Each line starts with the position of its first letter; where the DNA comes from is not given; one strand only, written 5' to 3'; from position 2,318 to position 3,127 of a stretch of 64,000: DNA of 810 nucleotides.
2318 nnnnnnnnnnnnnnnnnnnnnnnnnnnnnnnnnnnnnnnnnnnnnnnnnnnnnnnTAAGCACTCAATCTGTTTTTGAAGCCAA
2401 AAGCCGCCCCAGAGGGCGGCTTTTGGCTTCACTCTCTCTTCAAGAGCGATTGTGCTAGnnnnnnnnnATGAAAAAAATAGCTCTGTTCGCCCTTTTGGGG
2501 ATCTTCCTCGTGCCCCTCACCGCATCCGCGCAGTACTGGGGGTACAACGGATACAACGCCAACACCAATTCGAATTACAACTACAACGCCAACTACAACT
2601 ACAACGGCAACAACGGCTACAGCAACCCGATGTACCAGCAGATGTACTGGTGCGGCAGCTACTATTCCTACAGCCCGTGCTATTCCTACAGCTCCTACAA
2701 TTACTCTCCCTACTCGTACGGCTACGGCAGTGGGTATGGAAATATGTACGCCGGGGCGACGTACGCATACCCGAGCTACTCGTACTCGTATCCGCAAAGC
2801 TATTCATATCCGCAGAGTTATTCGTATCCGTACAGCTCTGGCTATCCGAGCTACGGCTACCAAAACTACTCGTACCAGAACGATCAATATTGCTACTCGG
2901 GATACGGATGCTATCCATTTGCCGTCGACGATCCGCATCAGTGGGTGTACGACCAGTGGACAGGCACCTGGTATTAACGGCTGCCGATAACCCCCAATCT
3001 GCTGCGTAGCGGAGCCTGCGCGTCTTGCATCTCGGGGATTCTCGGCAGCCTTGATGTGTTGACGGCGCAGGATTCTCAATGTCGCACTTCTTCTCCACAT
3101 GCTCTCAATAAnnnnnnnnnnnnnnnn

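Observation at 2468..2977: Secreted protein of extreme Tyr/Ser/Asn/Gly composition (first of two)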

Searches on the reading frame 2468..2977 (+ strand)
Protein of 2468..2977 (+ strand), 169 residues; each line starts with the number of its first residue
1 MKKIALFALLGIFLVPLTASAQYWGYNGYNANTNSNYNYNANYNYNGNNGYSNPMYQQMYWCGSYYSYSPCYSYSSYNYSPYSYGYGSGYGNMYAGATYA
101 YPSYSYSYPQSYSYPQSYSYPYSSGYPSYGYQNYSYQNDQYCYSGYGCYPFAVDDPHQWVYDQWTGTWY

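Call 5: search_protein_families(library=pfam, proteins=[window:2468-2977:+], max_evalue=0.01)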
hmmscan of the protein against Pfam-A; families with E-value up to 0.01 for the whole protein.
window:2468-2977:+ (169 aa): 0 families

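Call 6: find_homologous_proteins(query=window:2468-2974:+, max_evalue=0.01)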
Query window:2468-2974:+ (169 aa): 16 proteins with E <= 0.01 among 682 candidates.
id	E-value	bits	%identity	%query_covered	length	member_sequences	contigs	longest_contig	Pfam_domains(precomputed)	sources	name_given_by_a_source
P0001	7.2e-17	80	77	18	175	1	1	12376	-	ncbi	-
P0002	9.4e-15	73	67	27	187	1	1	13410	-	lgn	-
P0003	4.0e-14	71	81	19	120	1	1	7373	-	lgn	-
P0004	2.6e-13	68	46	68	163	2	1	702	-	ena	-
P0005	1.8e-12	66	45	68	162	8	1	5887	-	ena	-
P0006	6.0e-12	64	36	100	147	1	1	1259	-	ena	-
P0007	1.1e-11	63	46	66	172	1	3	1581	-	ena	-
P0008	1.7e-9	56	57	28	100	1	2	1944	-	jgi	jgi:hypothetical protein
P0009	3.1e-9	55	58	34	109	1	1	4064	-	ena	-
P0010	3.5e-9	55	74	18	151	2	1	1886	-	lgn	-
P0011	1.5e-8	53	44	73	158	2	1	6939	-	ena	-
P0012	1.7e-8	53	75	12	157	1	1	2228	-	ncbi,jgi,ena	-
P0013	6.2e-8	51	47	66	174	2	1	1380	-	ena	-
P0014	9.3e-7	47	71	27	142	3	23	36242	-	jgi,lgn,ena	-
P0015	2.7e-5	42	73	18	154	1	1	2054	-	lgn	-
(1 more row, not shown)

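Call 10: find_encoding_contigs(protein=window:2468-2974:+, flank=10000)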
Protein window:2468-2974:+ (169 aa): 2 contigs read that carry it; 2 places shown.
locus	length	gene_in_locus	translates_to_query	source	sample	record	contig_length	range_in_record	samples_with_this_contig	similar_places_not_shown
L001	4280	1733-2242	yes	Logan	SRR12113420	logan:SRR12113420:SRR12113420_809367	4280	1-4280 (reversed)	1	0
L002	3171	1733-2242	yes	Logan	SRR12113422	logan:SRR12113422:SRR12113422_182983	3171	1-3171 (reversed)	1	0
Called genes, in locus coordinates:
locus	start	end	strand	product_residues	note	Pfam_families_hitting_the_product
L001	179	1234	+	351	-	-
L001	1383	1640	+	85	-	PF02201:SWIB, PF26291:SWIB_eIF2D (weak)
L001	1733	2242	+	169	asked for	-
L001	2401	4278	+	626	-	?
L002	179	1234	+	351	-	-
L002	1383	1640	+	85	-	PF02201:SWIB, PF26291:SWIB_eIF2D (weak)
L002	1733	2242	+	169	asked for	-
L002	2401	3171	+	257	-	?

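Call 11: find_encoding_contigs(protein=P0014, flank=10000, max_places=4)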
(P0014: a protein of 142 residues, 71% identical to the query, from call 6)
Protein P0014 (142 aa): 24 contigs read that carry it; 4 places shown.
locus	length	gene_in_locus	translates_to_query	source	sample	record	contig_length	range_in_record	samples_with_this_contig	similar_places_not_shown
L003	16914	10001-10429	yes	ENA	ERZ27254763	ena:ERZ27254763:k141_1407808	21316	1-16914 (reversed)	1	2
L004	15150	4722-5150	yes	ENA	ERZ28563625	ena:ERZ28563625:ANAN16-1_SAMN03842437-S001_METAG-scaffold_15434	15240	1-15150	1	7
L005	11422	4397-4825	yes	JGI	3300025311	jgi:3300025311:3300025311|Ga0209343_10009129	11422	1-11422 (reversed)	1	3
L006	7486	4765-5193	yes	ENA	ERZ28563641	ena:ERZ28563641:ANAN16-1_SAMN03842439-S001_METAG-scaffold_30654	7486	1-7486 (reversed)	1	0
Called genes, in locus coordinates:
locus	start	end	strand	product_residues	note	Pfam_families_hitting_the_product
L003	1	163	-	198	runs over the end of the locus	-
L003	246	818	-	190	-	PF20803:PaaX_M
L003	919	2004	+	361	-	PF00155:Aminotran_1_2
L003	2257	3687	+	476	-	PF03951:Gln-synt_N, PF00120:Gln-synt_C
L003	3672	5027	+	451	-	PF00909:Ammonium_transp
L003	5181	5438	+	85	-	PF02201:SWIB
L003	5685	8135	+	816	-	PF01326:PPDK_N, PF00391:PEP-utilizers, PF02896:PEP-utilizers_C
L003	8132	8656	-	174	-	PF06210:DUF1003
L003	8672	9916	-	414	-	PF22807:TrAA12, PF07995:GSDH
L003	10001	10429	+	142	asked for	-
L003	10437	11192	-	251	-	PF01145:Band_7, PF13421:Band_7_1 (weak)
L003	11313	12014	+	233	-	PF09997:DUF2238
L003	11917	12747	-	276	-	PF01256:Carb_kinase, PF00294:PfkB (weak)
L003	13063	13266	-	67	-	PF00313:CSD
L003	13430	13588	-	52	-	-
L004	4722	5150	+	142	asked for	-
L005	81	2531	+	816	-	PF01326:PPDK_N, PF00391:PEP-utilizers, PF02896:PEP-utilizers_C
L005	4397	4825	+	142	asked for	-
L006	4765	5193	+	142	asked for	-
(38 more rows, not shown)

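Call 12: find_encoding_contigs(protein=P0001, flank=10000, max_places=3)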
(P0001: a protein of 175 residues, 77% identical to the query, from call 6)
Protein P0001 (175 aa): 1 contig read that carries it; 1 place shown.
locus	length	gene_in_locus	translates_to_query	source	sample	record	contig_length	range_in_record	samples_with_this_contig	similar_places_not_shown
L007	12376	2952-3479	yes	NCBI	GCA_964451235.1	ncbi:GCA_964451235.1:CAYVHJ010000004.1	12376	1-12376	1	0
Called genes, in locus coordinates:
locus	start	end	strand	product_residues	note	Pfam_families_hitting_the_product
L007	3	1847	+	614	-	?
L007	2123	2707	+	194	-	-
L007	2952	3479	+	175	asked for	-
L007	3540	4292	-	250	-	PF01145:Band_7, PF13421:Band_7_1 (faint)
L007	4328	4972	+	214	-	PF09997:DUF2238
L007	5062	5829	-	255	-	PF01256:Carb_kinase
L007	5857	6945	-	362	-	PF01471:PG_binding_1, PF16656:Pur_ac_phosph_N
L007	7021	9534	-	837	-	PF00690:Cation_ATPase_N, PF00122:E1-E2_ATPase, PF00702:Hydrolase, PF13246:Cation_ATPase, PF08282:Hydrolase_3 (faint), PF00689:Cation_ATPase_C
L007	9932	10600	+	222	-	-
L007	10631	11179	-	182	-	-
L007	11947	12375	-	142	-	?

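Call 13: find_encoding_contigs(protein=P0002, flank=10000, max_places=3)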
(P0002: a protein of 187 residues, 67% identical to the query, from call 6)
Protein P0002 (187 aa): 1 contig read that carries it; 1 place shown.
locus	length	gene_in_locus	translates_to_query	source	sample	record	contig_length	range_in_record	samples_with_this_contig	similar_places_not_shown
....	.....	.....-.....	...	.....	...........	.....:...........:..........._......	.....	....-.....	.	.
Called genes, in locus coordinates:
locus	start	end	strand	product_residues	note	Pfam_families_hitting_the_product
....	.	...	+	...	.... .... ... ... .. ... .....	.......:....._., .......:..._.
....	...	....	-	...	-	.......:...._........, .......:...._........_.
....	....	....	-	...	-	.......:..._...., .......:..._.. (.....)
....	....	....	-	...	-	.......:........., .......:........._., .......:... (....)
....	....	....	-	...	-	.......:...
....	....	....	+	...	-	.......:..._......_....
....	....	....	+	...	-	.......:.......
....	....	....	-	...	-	-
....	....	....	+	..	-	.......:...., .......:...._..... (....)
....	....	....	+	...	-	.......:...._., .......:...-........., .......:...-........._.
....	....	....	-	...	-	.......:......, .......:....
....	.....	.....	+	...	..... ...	-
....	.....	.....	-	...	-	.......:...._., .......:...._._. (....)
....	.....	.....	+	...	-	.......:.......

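Call 14: find_related_loci(query=A1, collection=genome_contigs, flank=8000)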
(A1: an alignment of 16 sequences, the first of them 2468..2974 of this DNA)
Query A1 (169 aa) in genome_contigs; peptide patterns used: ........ (x = any residue, [..] = any of these).
18 stretches matched a pattern; 5 encode a relative of the query (tblastn E <= 1e-3); 5 distinct loci.
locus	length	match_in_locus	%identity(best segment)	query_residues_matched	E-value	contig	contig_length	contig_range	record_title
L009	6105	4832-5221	46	55-169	4e-20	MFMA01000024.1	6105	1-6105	MAG: Candidatus Kaiserbacteria bacterium RIFCSPLOWO2_01_FULL_54_20 rifcsplowo2_01_scaffold_37940, whole genome shotgun s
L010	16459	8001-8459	43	44-169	5e-17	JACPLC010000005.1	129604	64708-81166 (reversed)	MAG: Candidatus Kaiserbacteria bacterium isolate NC_groundwater_511_Ag_S-0.1um_54_12 S35_SO-1_scaffold_97706, whole geno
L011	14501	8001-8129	71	125-169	7e-15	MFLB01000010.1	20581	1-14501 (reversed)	MAG: Candidatus Kaiserbacteria bacterium RIFCSPHIGHO2_01_FULL_58_22 rifcsphigho2_01_scaffold_15837, whole genome shotgun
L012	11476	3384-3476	77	139-169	9e-13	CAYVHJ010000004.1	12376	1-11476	MAG TPA_asm: uncultured Candidatus Saccharibacteria bacterium isolate SRP269290_co2_340 genome assembly, contig: NODE_61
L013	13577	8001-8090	73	140-169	1e-10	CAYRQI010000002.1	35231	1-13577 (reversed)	MAG TPA_asm: uncultured Candidatus Saccharibacteria bacterium isolate SRP124282_co5_37 genome assembly, contig: NODE_33_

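Call 30: search_protein_families(library=ncbifam, proteins=[window:2468-2977:+], max_evalue=0.1)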
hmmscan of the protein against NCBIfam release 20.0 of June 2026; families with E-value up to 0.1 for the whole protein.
window:2468-2977:+ (169 aa): 0 families

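Call 31: search_solved_structures(query=A1, max_evalue=1)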
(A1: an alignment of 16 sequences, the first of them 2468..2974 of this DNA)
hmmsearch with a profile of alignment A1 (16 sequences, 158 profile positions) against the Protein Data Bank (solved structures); distinct sequences matched with E-value up to 1: 0.

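Call 33: predict_structure(alignment_id=A1)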
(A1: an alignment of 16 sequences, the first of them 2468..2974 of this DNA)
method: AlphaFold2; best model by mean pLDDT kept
length: 169 residues; sequences in the alignment: 16
mean_pLDDT: 51.8   pTM: 0.27
mean pLDDT of the five models: 51.8, 50.4, 49.3, 49.1, 47.4
residues with pLDDT >= 90: 4; 70-90: 32; 50-70: 34; < 50: 99
segments of 3 or more residues with pLDDT < 50: 21-24, 47-131
pLDDT, mean of each block of 10 residues (from residue 1): 55 56 48 49 46 36 37 39 37 38 36 36 41 76 87 84 82
secondary structure, 60 per line:
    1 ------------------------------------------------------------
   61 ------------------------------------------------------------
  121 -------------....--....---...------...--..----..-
elements in order: E134-137 E140-143 E147-149

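Call 38: fold_search(model_id=the predicted structure, library=pdb)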
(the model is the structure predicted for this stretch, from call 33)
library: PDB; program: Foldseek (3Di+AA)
matches with E <= 10: 2; with E <= 0.001: 0
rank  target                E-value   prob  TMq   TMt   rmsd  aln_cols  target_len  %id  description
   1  2wwc                  2.1e+00  0.09  0.09  0.04   8.9        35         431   17  3D-structure of the modular autolysin LytC from Streptococcus pneumoniae in complex with synthetic peptidoglycan ligand (released 2010-04-21)
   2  8uow_A                9.8e+00  0.07  0.10  0.10   2.0        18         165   22  Structure of atypical asparaginase from Rhodospirillum rubrum (mutant Y21A) (released 2024-04-03)

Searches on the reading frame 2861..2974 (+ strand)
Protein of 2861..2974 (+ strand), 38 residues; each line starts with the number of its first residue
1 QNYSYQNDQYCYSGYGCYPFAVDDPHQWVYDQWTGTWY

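Call 26: search_protein_representatives(alignment_id=A2)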
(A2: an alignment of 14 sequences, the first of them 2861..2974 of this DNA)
Query: 14 sequences, 41 profile positions. Proteins with E-value up to 0.001 (for the whole library): 9; up to 1e-10: 6; up to 1e-30: 0. The best 9 are listed.
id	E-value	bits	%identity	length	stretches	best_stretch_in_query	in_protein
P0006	3.9e-18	81.0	-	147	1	2-41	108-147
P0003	4.4e-18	80.8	-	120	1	2-41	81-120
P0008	6.9e-17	77.0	-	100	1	2-41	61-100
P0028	1.3e-15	72.9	-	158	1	3-41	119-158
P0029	6.4e-13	64.3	-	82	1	9-41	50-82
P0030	4.1e-12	61.7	-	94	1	4-41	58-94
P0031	3.4e-08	49.1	-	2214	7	3-38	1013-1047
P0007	5.4e-08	48.5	-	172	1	6-41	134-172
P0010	2.9e-06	43.0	-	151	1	1-41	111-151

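Call 39: search_protein_families(library=pfam, alignment_id=A2, max_evalue=10)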
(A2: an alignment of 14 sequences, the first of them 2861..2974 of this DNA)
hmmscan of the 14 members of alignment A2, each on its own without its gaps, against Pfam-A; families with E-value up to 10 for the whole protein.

A. member 1, window:2861-2974:+ (38 aa): 0 families

B. families by the number of members that match (of 14 scanned): 1 family
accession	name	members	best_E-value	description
PF18517.6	LZ3wCH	1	0.19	Leucine zipper with capping helix domain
